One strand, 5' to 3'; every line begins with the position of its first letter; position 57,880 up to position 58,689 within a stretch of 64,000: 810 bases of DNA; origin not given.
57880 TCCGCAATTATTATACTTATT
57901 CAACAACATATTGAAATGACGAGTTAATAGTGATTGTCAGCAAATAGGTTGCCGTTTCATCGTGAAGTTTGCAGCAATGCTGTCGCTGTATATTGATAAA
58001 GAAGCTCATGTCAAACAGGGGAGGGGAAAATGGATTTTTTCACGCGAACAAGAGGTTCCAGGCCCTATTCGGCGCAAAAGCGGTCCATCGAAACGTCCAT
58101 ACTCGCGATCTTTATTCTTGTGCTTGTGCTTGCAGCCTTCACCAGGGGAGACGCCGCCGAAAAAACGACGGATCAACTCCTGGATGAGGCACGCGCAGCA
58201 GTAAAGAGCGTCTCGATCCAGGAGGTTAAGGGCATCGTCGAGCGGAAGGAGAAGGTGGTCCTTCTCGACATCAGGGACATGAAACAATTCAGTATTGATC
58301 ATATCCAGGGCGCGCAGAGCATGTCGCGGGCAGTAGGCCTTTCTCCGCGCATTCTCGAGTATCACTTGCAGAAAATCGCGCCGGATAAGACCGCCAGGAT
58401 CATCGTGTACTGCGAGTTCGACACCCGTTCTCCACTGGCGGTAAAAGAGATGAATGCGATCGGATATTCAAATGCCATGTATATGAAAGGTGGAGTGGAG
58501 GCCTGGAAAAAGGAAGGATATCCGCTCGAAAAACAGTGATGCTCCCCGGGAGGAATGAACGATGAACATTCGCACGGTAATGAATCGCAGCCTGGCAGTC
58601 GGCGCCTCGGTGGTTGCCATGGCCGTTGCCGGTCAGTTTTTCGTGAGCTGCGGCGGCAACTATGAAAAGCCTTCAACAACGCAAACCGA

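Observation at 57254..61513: Three exported rhodanese proteins plus a porin-like barrel: candidate outer-membrane sulfur/selenium relay without cytochromes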

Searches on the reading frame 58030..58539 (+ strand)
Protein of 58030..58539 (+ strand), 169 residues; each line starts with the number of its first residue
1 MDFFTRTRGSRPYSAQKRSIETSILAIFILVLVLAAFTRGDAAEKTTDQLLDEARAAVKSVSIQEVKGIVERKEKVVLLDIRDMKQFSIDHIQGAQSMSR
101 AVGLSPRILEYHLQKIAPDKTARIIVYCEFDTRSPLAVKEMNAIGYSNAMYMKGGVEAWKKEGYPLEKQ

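Call 3: search_protein_families(library=pfam, proteins=[window:58030-58539:+], max_evalue=0.01)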
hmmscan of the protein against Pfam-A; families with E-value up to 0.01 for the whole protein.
window:58030-58539:+ (169 aa): 1 family
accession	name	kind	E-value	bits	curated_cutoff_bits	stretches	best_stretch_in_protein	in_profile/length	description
PF00581.25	Rhodanese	-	3.7e-15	56.6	22.2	1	64-162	3-102/102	Rhodanese-like domain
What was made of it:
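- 58030..58539 (+): Rhd2: exported single-domain rhodanese, 169 aa. Its only Cys is Cys128, in the acidic loop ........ (codon 58411-58413). It is a core member of the cluster. Pfam PF00581, E 4e-15 (call 3).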

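Call 4: search_protein_families(library=ncbifam, proteins=[window:58030-58539:+], max_evalue=0.01)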
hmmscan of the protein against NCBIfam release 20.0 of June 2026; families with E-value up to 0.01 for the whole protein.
window:58030-58539:+ (169 aa): 12 families
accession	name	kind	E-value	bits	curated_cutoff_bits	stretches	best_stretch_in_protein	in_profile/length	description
NF006444.0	PRK08762.1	equivalog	1.4e-19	70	449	1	47-168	3-116/387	molybdopterin-synthase adenylyltransferase MoeB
NF045521.1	rhoda_near_glyco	subfamily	1.5e-14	54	145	1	45-167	3-116/144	rhodanese homology domain-containing protein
NF005902.0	PRK07878.1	equivalog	1.4e-13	50.5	647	1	53-161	279-383/392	adenylyltransferase/sulfurtransferase MoeZ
NF041203.1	rhodanese_LYCAU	equivalog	6.4e-12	45.3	115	1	54-168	16-125/126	rhodanese-related (seleno)protein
NF045694.1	seleno_TsoB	exception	6.7e-11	41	805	1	23-168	6-158/572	rhodanese/DsbD fusion-like selenoprotein TsoB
NF005646.0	PRK07411.1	equivalog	2.4e-08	33.5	633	1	53-162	276-382/390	molybdopterin-synthase adenylyltransferase MoeB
TIGR03865.1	PQQ_CXXCW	subfamily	6.6e-08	32.6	128.05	1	111-168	105-164/167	PQQ-dependent catabolism-associated CXXCW motif protein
NF001195.0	PRK00162.1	equivalog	3.1e-07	30.7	102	1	60-163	6-100/108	thiosulfate sulfurtransferase GlpE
TIGR02981.1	phageshock_pspE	exception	2.3e-05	24.7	126.3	1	79-155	22-91/101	thiosulfate sulfurtransferase PspE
NF007627.0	PRK10287.1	equivalog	2.6e-05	24.4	102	1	79-157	24-95/104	thiosulfate sulfurtransferase PspE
NF001133.1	PRK00142.1-1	equivalog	3.9e-05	23.3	170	1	51-161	98-205/229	oxygen-dependent tRNA uridine(34) hydroxylase TrhO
NF033833.0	rhodan_ChrE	equivalog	0.0011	18.9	120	1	59-165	3-103/108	rhodanese family chromate resistance protein ChrE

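Call 50: search_solved_structures(query=window:58030-58539:+, max_evalue=0.01)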
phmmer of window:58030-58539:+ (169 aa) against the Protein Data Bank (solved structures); distinct sequences matched with E-value up to 0.01: 13.
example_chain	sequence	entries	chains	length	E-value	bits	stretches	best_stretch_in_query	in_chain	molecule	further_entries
6mxv_A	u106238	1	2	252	1.4e-24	90.3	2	49-167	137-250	Rhodanese-like family protein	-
1yt8_A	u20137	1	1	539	1.1e-16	64.6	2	50-167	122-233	thiosulfate sulfurtransferase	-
3d1p_A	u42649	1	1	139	6.4e-08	36.1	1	57-163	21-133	Putative thiosulfate sulfurtransferase YOR285W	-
3tp9_A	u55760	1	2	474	2e-07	34.5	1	49-167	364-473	BETA-LACTAMASE and RHODANESE DOMAIN PROTEIN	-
2hhg_A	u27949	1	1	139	1.6e-06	31.6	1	49-167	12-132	Hypothetical protein RPA3614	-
1qxn_A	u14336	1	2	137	3.5e-06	30.5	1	49-165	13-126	sulfide dehydrogenase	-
3hix_A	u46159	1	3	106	1.2e-05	28.8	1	76-167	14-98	Alr3790 protein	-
3k9r_A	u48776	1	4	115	1.3e-05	28.6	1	76-167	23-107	Alr3790 protein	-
2kl3_A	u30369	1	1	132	2.7e-05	27.6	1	76-167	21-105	Alr3790 protein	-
3ilm_A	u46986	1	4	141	3.2e-05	27.4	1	76-167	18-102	Alr3790 protein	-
5hbl_A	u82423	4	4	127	0.0012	22.3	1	50-166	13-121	Inner membrane protein YgaP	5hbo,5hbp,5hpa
3gk5_A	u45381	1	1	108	0.002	21.5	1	119-166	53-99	Uncharacterized rhodanese-related protein TVG0868615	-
1tq1_A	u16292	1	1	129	0.0035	20.8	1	78-166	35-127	senescence-associated family protein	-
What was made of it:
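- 58030..58539 (+): It is weakly similar to Wolinella Sud (1qxn, E 3.5e-6; call 50).
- On Sud-type periplasmic polysulfide-sulfur transferase (Rhd1, Rhd2): The best match to 1qxn is only E 3.5e-6, and other rhodaneses score higher (call 50).
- Closest known: Wolinella succinogenes Sud. Same: Rhd2 aligns over the whole domain with Sud (1qxn, E 3.5e-6; call 50).
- Rhd2 resembles the polysulfide-sulfur transferase Sud (1qxn, E 3.5e-6; call 50).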

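Call 68: find_homologous_proteins(query=window:58030-58539:+, max_evalue=1e-10)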
Query window:58030-58539:+ (169 aa): 32 proteins with E <= 1e-10 among 116 candidates.
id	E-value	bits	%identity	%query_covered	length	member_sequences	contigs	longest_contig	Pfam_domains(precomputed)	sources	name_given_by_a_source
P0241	2.7e-99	347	96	100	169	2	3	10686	PF00581.26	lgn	-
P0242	1.8e-91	322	90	100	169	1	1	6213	PF00581.26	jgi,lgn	jgi:rhodanese-related sulfurtransferase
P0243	3.2e-82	292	83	100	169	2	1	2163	PF00581.26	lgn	-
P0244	4.7e-70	253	80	87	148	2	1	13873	PF00581.26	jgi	jgi:rhodanese-related sulfurtransferase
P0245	6.9e-65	236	69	91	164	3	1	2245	PF00581.26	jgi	-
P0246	5.8e-64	233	66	98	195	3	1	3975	PF00581.26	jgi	jgi:rhodanese-related sulfurtransferase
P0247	6.9e-64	233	67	96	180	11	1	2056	PF00581.26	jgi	-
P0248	3.5e-63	230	73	83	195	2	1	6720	PF00581.26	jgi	jgi:rhodanese-related sulfurtransferase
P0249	4.9e-62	227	64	100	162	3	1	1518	PF00581.26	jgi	-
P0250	1.3e-61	225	65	96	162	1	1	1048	PF00581.26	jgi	jgi:rhodanese-related sulfurtransferase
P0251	1.7e-61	225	64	93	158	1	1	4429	PF00581.26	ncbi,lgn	-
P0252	1.3e-60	222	62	99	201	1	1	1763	PF00581.26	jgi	jgi:rhodanese-related sulfurtransferase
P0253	1.4e-59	219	70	85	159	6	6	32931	PF00581.26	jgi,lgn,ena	-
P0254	2.0e-59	218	68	81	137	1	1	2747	PF00581.26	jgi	jgi:rhodanese-related sulfurtransferase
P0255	3.6e-59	217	72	83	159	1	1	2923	PF00581.26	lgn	-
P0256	4.7e-59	217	63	92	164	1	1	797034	PF00581.26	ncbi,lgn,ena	-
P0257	6.6e-59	216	64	93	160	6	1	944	PF00581.26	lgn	-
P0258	2.7e-58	214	63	93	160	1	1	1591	PF00581.26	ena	-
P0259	3.6e-58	214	69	85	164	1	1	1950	PF00581.26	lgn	-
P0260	1.1e-55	206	64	91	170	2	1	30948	PF00581.26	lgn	-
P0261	1.2e-55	206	59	92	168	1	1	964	PF00581.26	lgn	-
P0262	4.0e-55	204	63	88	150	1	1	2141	PF00581.26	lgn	-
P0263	4.9e-55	204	71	75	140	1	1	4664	PF00581.26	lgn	-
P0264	1.8e-54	202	63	86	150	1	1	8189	PF00581.26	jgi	jgi:rhodanese-related sulfurtransferase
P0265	2.0e-54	202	67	77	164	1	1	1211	PF00581.26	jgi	jgi:rhodanese-related sulfurtransferase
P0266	9.5e-54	200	61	88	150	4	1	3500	PF00581.26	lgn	-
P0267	5.9e-52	194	70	76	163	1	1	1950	PF00581.26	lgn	-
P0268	1.6e-50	189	81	62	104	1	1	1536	PF00581.26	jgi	jgi:rhodanese-related sulfurtransferase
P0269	5.9e-49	184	69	73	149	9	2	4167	PF00581.26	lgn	-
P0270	3.1e-48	182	66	74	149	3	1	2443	PF00581.26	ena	-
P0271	1.7e-46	176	63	74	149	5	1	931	PF00581.26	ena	-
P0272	5.4e-45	171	56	85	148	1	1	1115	PF00581.26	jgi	-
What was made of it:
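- The Rhd2 family is narrow (32 homologues, all at least 56% identical; call 68).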
